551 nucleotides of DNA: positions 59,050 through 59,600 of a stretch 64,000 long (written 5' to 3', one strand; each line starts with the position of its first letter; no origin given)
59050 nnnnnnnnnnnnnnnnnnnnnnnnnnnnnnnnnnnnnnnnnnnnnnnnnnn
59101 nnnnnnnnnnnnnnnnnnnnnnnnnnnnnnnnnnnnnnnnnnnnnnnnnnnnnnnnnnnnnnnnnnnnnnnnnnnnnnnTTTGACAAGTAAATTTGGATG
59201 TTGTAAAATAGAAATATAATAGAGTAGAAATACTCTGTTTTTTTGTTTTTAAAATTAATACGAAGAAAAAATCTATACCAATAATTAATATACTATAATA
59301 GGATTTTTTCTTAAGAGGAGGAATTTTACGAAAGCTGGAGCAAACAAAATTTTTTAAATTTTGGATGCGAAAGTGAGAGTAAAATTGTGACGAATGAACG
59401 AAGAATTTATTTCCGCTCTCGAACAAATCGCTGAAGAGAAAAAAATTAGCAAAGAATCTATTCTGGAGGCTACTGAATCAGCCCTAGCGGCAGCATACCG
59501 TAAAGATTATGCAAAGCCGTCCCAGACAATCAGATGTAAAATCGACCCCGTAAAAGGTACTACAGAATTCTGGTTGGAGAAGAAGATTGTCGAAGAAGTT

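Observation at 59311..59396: Conserved leader of about 85 nt with an embedded AGGAGG, found upstream of three unrelated genes (nusA, mscL, a membrane protein)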

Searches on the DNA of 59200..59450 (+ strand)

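Call 11: search_rna_families(source=window, start=59200, end=59450, threshold=evalue, max_evalue=10)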
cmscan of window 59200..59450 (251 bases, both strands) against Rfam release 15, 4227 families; matches with E-value up to 10: 4.
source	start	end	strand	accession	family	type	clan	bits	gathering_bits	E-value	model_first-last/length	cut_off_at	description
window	59307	59423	+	RF02615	BSR0626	Gene; sRNA;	-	13.3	155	5.4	1-128/128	no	Brucella sRNA 0626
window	59402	59450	+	RF03707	mir-1892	Gene; miRNA;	-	13.3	86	5.4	1-48/80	3'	mir-1892 microRNA precursor family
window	59212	59230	+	RF02914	DUF805b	Cis-reg;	CL00115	11.7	35.6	1.1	1-35/35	no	DUF805b RNA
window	59296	59379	-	RF02181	ST7-AS2_1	Gene; lncRNA;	-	10.6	80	8.5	1-72/72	no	ST7 antisense RNA 2 conserved region 1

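Call 30: build_rna_model(alignment_id=A3)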
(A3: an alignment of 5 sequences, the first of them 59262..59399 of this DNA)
Model R1 built from alignment A3 (5 sequences, 145 columns); structure: RNAalifold consensus.
model positions 131; base pairs 38; branch points 1; effective number of sequences 1.74; information 0.59 bits per position. Calibrated on 0.2 Mb of random sequence (short: E-values are rough).
structure used (alignment columns):
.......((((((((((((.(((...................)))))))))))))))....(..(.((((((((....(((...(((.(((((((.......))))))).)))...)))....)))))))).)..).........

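Call 31: search_with_rna_model(model_id=R1, sources=[window, L001, L002, L003, L004, L005, L006, L007], max_evalue=10, show_alignments=0)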
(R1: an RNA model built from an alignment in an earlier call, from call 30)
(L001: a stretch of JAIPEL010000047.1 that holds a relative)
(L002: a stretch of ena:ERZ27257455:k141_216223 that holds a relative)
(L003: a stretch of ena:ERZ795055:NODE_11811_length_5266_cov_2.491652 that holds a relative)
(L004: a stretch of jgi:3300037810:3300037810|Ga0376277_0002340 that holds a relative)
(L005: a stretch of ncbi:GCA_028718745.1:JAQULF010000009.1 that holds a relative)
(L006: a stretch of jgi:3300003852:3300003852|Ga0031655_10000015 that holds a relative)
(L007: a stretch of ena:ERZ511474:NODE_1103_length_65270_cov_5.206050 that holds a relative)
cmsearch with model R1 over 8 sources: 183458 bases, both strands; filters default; matches with E-value up to 10: 28.
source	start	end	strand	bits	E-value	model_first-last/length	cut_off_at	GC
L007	9874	10006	+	129.5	5.9e-24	1-131/131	no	0.31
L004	9878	10006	+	119.6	6.2e-22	1-131/131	no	0.33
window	59260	59399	+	115.8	3.8e-21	1-131/131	no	0.28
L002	9867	10006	+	115.8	3.8e-21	1-131/131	no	0.28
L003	2948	3087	+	115.8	3.8e-21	1-131/131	no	0.28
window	40621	40750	+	113.3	1.2e-20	1-131/131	no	0.33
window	55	187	+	97.7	1.9e-17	1-131/131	no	0.31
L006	20960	21094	+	78.7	1.4e-13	1-131/131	no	0.29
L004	18974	19105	+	74.1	1.2e-12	1-131/131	no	0.37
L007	16385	16528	+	64.8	1e-10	1-131/131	no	0.26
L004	17533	17615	+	39.9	1.3e-05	1-131/131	no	0.25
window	40616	40668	-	20.8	0.1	1-131/131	no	0.21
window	4137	4265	-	17.5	0.48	1-131/131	no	0.34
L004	9881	9923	-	16.6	0.74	4-47/131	no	0.21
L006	20963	21005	-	16.2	0.91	4-47/131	no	0.21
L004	72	141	+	15.3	1.4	1-131/131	no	0.3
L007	9878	9923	-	15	1.6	4-47/131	no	0.13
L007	1464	1541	+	14.7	1.8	1-131/131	no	0.26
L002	19437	19476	+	14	2.5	4-47/131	no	0.2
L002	9861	9922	-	13.7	3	1-131/131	no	0.18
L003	2942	3003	-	13.7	3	1-131/131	no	0.18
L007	6077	6172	+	11.6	7.9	1-131/131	no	0.27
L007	20022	20066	+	11.1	9.9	52-122/131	no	0.22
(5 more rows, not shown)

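Call 36: search_with_rna_model(model_id=R1, sources=[L008, L009, L010, L011, L012, L013, L014, L015, L016, L017, L018, L019, L020, L021, L022, L023, L024, L025, L026, L027, L028, L029, L030, L031, L032, L033, L034, L035, L036, L037, L038, L039, L040, L041, L042, L043, L044, L045, L046, L047, L048, L049, L050, L051, L052, L053, L054, L055, L056, L057, L058, L059, L060, L061, L062, L063, L064, L065, L066, L067, L068, L069, L070, L071, L072, L073, L074, L075, L076, L077, L078, L079, L080, L081, L082, L083, L084, L085, L086, L087, L088, L089, L090, L091, L092, L093, L094, L095, L096, L097, L098, L099, L100, L101, L102, L103, L104, L105, L106, L107], max_evalue=0.01)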
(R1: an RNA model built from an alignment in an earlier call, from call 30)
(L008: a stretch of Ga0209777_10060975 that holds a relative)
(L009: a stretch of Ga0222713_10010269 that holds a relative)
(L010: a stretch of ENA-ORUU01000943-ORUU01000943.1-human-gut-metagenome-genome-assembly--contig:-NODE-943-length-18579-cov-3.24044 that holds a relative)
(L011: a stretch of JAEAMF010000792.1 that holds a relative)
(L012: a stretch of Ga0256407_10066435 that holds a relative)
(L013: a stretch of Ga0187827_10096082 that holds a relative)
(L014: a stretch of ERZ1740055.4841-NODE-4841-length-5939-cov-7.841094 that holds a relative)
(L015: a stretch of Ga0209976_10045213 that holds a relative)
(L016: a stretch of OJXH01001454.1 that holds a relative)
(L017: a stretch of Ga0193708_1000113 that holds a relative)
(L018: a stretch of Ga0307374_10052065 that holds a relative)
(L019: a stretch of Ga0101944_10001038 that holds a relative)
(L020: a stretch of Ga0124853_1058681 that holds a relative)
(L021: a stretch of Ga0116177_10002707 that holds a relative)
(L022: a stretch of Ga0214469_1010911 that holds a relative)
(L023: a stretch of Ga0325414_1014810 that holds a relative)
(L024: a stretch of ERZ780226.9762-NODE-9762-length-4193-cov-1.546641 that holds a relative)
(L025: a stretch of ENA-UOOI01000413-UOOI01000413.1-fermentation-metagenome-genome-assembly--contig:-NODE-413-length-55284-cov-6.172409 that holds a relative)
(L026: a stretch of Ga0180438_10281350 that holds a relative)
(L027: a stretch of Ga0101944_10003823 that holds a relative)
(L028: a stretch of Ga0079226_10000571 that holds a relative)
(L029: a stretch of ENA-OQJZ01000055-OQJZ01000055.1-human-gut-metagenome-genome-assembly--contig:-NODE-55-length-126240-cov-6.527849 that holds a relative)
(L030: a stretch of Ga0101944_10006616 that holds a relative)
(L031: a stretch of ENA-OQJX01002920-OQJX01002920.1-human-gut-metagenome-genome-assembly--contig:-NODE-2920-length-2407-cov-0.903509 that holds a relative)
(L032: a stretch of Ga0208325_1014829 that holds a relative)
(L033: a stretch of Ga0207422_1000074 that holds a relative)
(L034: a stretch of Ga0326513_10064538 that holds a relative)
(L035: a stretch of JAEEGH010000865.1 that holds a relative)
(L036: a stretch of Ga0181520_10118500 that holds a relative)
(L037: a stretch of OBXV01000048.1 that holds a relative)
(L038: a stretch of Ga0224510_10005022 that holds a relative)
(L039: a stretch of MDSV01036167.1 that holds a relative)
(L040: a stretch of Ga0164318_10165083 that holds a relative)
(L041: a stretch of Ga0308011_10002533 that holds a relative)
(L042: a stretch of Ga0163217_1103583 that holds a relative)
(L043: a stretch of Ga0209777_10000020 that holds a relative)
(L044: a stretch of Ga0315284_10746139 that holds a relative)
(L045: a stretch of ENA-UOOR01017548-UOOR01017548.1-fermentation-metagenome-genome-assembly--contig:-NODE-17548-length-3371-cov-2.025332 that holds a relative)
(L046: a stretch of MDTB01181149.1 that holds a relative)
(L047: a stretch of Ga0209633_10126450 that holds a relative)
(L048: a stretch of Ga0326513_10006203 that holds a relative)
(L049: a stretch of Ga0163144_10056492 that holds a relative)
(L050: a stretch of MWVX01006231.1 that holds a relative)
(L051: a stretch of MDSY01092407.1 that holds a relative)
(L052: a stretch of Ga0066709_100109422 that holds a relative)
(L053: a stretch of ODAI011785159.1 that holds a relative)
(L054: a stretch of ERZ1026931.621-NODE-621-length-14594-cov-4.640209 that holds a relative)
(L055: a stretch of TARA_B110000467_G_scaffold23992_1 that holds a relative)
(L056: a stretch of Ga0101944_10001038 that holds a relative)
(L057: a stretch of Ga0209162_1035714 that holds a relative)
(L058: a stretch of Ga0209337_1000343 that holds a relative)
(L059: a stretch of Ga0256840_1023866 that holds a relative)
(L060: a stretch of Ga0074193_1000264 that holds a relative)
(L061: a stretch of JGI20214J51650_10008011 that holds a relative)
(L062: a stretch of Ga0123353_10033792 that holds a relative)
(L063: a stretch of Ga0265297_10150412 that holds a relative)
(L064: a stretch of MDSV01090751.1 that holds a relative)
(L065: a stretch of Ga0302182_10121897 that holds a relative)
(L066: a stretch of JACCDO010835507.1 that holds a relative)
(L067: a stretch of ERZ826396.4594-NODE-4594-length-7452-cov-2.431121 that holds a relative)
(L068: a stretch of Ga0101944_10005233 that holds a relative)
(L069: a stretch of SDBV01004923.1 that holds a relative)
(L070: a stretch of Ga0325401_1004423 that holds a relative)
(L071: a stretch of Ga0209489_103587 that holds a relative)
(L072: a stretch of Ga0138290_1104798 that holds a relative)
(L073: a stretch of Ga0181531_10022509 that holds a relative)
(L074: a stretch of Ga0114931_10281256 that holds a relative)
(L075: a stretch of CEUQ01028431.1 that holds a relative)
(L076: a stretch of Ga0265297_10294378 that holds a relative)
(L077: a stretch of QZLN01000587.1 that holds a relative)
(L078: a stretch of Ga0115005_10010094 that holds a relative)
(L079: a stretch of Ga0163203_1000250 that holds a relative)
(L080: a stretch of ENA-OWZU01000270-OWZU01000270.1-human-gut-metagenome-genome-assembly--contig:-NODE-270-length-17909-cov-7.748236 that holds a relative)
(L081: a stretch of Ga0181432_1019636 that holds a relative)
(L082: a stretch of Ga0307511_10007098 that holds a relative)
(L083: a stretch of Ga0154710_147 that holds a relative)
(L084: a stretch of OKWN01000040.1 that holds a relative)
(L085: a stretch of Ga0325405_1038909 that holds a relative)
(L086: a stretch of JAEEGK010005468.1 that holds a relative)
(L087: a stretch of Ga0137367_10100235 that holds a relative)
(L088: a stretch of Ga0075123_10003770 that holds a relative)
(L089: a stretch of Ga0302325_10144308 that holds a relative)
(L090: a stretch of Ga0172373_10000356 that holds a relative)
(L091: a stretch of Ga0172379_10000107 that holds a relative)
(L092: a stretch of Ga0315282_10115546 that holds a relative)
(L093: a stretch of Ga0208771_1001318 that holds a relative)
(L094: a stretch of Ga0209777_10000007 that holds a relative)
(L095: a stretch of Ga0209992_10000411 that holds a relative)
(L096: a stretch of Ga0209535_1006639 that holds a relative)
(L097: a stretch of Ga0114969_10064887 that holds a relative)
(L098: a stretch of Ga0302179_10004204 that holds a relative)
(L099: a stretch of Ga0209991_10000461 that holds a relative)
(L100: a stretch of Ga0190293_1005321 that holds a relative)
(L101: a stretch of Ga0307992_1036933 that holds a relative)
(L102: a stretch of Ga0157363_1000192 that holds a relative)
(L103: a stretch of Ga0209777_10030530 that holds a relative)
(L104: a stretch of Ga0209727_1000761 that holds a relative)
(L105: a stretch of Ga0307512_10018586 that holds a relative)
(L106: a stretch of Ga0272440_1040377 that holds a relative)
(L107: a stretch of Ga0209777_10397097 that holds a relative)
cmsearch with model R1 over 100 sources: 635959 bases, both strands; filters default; matches with E-value up to 0.01: 21.
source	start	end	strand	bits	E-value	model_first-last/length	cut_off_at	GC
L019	7700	7832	+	129.5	2e-23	1-131/131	no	0.31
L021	2610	2741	+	115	1.9e-20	1-131/131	no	0.28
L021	12601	12734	-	107.2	7.3e-19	1-131/131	no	0.28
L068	5403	5535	-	93.1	5.8e-16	1-131/131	no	0.24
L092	1924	2057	-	83.2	6e-14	1-131/131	no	0.29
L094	75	208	-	80.6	2e-13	1-131/131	no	0.27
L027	4233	4363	-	80.2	2.4e-13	1-131/131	no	0.34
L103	1097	1222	-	77.8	7.5e-13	1-131/131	no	0.36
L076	480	611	+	77.8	7.8e-13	1-131/131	no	0.38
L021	2270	2403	+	75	2.8e-12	1-131/131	no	0.28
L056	8150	8281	+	75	2.9e-12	1-131/131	no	0.31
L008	1102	1232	+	73.9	4.7e-12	1-131/131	no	0.36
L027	5227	5360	-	73.3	6.3e-12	1-131/131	no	0.31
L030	13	144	+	72.6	9e-12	1-131/131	no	0.28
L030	6216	6365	+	69.8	3.3e-11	1-131/131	no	0.22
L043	26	158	-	61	2.1e-09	1-131/131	no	0.33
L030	7326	7420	+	57.7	1e-08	1-131/131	no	0.32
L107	1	102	-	56.5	1.8e-08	1-103/131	3'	0.25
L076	1050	1132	+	53.8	6.1e-08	1-84/131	3'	0.24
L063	471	559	+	47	1.6e-06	1-131/131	no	0.31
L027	994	1078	-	31.2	0.0026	1-131/131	no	0.34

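Call 37: search_with_rna_model(model_id=R1, sources=[L108, L109, L110, L111, L112, L113, L114, L115, L116, L117, L118, L119, L120, L121, L122], max_evalue=0.01)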
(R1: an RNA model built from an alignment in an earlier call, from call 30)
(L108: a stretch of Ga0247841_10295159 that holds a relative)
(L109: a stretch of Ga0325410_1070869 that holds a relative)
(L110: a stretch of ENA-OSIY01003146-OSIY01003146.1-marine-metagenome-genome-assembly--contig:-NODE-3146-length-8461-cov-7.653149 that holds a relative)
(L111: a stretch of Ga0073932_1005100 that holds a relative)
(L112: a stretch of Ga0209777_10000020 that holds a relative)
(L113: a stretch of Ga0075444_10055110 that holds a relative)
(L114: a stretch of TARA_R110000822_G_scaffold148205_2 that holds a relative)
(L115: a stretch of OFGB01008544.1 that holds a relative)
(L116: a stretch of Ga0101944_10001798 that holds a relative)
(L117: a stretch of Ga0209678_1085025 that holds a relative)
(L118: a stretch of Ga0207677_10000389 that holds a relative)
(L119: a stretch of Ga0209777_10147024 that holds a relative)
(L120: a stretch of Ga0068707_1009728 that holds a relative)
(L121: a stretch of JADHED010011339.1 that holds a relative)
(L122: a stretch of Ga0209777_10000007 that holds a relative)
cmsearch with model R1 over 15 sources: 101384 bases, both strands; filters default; matches with E-value up to 0.01: 7.
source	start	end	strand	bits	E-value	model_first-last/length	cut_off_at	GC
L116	11811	11944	+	91.6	1.8e-16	1-131/131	no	0.25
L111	9722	9853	+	79.7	5e-14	1-131/131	no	0.32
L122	7300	7434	+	78.7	7.9e-14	1-131/131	no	0.29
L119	732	858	+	73.7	8.5e-13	1-131/131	no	0.36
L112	8030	8163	+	72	1.9e-12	1-131/131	no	0.28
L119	103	236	+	69.3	6.7e-12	1-131/131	no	0.36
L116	11720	11779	+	40.1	6.3e-06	1-131/131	no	0.23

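Call 41: search_with_rna_model(model_id=R1, sources=[window, L004, L006, L007, L008, L021, L027, L030, L043, L056, L063, L068, L076, L092, L094, L103, L107, L111, L112, L116, L119], max_evalue=0.000001, make_alignment=true)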
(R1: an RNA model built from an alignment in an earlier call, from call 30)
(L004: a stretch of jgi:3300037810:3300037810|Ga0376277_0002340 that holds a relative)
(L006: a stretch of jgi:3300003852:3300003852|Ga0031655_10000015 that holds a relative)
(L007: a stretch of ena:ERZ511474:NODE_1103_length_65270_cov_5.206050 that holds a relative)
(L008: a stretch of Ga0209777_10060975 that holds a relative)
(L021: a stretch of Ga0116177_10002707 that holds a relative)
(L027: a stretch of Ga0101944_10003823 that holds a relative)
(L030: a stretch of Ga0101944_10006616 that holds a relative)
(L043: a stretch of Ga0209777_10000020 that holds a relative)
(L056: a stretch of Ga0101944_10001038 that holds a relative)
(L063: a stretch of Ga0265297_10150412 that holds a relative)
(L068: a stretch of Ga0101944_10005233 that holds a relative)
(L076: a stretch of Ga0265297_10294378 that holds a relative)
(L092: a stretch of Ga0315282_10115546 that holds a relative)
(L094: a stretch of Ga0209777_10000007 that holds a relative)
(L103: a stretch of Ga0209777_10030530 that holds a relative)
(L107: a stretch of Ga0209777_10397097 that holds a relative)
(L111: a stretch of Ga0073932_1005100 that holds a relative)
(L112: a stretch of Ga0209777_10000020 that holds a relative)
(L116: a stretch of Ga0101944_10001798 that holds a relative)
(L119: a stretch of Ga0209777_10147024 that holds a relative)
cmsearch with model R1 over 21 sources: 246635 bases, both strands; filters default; matches with E-value up to 0.000001: 32.
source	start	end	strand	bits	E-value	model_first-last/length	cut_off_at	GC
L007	9874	10006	+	129.5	7.9e-24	1-131/131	no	0.31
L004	9878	10006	+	119.6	8.4e-22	1-131/131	no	0.33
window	59260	59399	+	115.8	5.1e-21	1-131/131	no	0.28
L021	2610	2741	+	115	7.3e-21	1-131/131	no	0.28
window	40621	40750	+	113.3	1.6e-20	1-131/131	no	0.33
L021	12601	12734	-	107.2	2.8e-19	1-131/131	no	0.28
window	55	187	+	97.7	2.5e-17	1-131/131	no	0.31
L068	5403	5535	-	93.1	2.3e-16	1-131/131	no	0.24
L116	11811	11944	+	91.6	4.4e-16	1-131/131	no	0.25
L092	1924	2057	-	83.2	2.3e-14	1-131/131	no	0.29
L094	75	208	-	80.6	7.9e-14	1-131/131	no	0.27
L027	4233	4363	-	80.2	9.4e-14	1-131/131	no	0.34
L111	9722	9853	+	79.7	1.2e-13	1-131/131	no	0.32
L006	20960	21094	+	78.7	1.9e-13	1-131/131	no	0.29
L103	1097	1222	-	77.8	2.9e-13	1-131/131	no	0.36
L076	480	611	+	77.8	3e-13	1-131/131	no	0.38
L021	2270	2403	+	75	1.1e-12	1-131/131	no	0.28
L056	8150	8281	+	75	1.1e-12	1-131/131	no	0.31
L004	18974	19105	+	74.1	1.7e-12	1-131/131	no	0.37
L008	1102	1232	+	73.9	1.8e-12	1-131/131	no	0.36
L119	732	858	+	73.7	2.1e-12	1-131/131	no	0.36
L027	5227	5360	-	73.3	2.4e-12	1-131/131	no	0.31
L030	13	144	+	72.6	3.5e-12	1-131/131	no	0.28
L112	8030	8163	+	72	4.7e-12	1-131/131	no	0.28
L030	6216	6365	+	69.8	1.3e-11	1-131/131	no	0.22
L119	103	236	+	69.3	1.6e-11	1-131/131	no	0.36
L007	16385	16528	+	64.8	1.4e-10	1-131/131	no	0.26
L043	26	158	-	61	8.1e-10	1-131/131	no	0.33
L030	7326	7420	+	57.7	3.9e-09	1-131/131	no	0.32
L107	1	102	-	56.5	6.8e-09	1-103/131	3'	0.25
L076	1050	1132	+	53.8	2.4e-08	1-84/131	3'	0.24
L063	471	559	+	47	6e-07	1-131/131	no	0.31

Alignment A4: 32 matches aligned to the model, 186 columns, each read 5' to 3' on its own strand. Consensus structure (alignment columns), stored with it:
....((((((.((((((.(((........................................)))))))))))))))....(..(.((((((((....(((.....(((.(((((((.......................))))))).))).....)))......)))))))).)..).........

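Call 58: build_rna_model(alignment_id=A4)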
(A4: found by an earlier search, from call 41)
Model R2 built from alignment A4 (32 sequences, 186 columns); structure: stored with the alignment.
model positions 132; base pairs 38; branch points 1; effective number of sequences 2.82; information 0.59 bits per position. Calibrated on 0.2 Mb of random sequence (short: E-values are rough).
structure used (alignment columns):
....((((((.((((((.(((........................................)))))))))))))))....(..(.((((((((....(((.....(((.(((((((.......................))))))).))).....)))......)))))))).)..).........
